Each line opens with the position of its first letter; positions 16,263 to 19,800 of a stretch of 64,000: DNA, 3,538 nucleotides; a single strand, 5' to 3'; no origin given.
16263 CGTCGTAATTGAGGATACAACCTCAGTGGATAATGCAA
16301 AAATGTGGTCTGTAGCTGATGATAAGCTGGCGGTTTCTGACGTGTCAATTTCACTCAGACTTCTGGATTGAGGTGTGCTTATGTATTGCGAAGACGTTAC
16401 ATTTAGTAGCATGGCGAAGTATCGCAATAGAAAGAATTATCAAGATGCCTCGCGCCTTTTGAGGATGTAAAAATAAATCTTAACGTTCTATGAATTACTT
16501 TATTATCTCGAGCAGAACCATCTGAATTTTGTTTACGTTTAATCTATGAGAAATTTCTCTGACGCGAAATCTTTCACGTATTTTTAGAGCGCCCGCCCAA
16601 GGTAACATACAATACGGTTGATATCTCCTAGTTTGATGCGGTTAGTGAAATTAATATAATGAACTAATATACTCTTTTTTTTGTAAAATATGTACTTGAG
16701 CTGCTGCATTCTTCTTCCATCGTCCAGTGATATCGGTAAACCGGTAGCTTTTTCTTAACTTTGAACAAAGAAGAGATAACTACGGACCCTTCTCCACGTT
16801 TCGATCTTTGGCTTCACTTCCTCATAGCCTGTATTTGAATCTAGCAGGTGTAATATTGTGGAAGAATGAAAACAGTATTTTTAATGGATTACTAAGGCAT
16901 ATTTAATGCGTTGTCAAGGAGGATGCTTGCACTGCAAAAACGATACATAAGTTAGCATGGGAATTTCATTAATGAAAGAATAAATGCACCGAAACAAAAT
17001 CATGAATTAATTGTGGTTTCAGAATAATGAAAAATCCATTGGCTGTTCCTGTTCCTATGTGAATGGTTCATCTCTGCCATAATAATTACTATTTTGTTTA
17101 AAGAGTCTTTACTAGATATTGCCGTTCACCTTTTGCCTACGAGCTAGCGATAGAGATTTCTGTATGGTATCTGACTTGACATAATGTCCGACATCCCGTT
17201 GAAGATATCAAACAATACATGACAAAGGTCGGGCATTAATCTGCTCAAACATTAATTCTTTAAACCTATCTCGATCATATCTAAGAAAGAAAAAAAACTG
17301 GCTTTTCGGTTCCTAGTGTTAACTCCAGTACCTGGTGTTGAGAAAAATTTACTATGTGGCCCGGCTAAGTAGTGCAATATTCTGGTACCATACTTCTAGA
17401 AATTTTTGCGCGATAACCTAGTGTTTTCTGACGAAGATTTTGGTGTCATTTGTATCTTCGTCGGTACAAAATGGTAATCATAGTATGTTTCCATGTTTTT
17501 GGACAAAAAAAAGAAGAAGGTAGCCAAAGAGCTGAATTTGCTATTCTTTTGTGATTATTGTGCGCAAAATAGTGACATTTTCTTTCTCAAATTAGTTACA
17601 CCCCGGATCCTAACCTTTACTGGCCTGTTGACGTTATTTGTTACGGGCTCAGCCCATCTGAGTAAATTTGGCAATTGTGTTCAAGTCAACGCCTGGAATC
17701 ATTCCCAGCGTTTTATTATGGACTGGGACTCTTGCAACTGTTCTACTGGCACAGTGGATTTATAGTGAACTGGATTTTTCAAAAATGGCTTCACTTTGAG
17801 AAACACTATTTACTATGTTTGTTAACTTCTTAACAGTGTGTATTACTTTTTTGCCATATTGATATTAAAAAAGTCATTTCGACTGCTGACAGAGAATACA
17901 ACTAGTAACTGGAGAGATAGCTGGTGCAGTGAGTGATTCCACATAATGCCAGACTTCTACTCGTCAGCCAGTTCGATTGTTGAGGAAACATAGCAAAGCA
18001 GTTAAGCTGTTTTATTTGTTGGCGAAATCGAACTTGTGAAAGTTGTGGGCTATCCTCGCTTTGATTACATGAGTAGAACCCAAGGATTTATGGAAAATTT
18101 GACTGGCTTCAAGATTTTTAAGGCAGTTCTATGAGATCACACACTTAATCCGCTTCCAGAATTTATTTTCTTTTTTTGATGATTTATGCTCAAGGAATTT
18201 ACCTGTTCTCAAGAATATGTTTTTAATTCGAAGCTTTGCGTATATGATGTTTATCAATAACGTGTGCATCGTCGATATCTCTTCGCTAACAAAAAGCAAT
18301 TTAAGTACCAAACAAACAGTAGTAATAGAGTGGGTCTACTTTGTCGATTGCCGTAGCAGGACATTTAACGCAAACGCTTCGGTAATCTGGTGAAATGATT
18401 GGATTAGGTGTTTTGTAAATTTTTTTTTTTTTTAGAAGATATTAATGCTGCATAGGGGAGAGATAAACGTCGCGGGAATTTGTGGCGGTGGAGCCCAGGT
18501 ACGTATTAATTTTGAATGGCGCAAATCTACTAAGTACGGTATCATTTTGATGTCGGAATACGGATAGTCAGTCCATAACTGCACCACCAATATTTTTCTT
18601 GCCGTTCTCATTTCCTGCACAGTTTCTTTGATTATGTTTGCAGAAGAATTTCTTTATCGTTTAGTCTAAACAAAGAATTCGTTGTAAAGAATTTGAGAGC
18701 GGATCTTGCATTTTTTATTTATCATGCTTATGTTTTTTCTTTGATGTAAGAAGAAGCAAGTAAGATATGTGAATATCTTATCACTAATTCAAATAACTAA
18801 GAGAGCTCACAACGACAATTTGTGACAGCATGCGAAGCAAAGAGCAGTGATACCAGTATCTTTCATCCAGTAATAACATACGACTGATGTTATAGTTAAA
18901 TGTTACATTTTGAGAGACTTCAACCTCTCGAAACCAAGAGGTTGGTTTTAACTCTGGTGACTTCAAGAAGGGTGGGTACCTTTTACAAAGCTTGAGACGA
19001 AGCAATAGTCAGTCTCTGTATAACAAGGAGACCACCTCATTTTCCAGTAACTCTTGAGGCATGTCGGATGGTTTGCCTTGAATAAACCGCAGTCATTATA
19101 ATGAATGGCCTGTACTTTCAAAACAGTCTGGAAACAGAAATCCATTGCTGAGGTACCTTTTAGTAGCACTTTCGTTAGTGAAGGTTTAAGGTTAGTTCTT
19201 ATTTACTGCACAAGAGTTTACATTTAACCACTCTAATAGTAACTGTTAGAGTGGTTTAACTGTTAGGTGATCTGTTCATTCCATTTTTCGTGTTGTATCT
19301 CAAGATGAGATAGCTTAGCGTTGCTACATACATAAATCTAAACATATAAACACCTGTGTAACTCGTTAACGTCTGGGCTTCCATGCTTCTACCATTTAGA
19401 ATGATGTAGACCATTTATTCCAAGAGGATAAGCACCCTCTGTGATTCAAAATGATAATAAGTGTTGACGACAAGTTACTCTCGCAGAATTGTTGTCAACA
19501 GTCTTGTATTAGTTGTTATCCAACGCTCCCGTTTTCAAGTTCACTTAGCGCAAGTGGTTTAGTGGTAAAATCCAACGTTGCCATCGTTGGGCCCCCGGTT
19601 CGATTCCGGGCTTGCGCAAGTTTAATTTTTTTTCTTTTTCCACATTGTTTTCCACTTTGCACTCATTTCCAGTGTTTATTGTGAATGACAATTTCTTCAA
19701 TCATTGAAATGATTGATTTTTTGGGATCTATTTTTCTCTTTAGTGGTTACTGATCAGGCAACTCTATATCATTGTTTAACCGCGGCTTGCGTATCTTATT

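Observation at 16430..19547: Unusually long (~3.1 kb) ORF-free tract upstream of tRNA-Gly with LTR-like and palindromic sequence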

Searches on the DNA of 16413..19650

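Call 56: search_rna_families(source=window, start=16413, end=19650, threshold=evalue, max_evalue=1)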
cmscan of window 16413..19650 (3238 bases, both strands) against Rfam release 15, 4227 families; matches with E-value up to 1: 5.
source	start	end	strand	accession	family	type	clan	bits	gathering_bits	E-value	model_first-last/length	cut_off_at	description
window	19548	19618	+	RF00005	tRNA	Gene; tRNA;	CL00001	60.3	29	7.6e-12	1-71/71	no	tRNA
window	19545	19633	+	RF02435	SpF41_sRNA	Gene; sRNA;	-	30.1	52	0.055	1-105/105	no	Streptococcus sRNA SpF41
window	16530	16594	+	RF03229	mir-1297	Gene; miRNA;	-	22.6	84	0.33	1-77/77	no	mir-1297 microRNA precursor family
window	19485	19527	+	RF03027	RT-6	Gene; sRNA;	-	18.4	46.7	0.97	28-70/75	no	RT-6 RNA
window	17668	17737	+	RF02147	MEG8_3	Gene; lncRNA;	-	18.1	40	0.21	1-66/66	no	Maternally expressed 8 exon 3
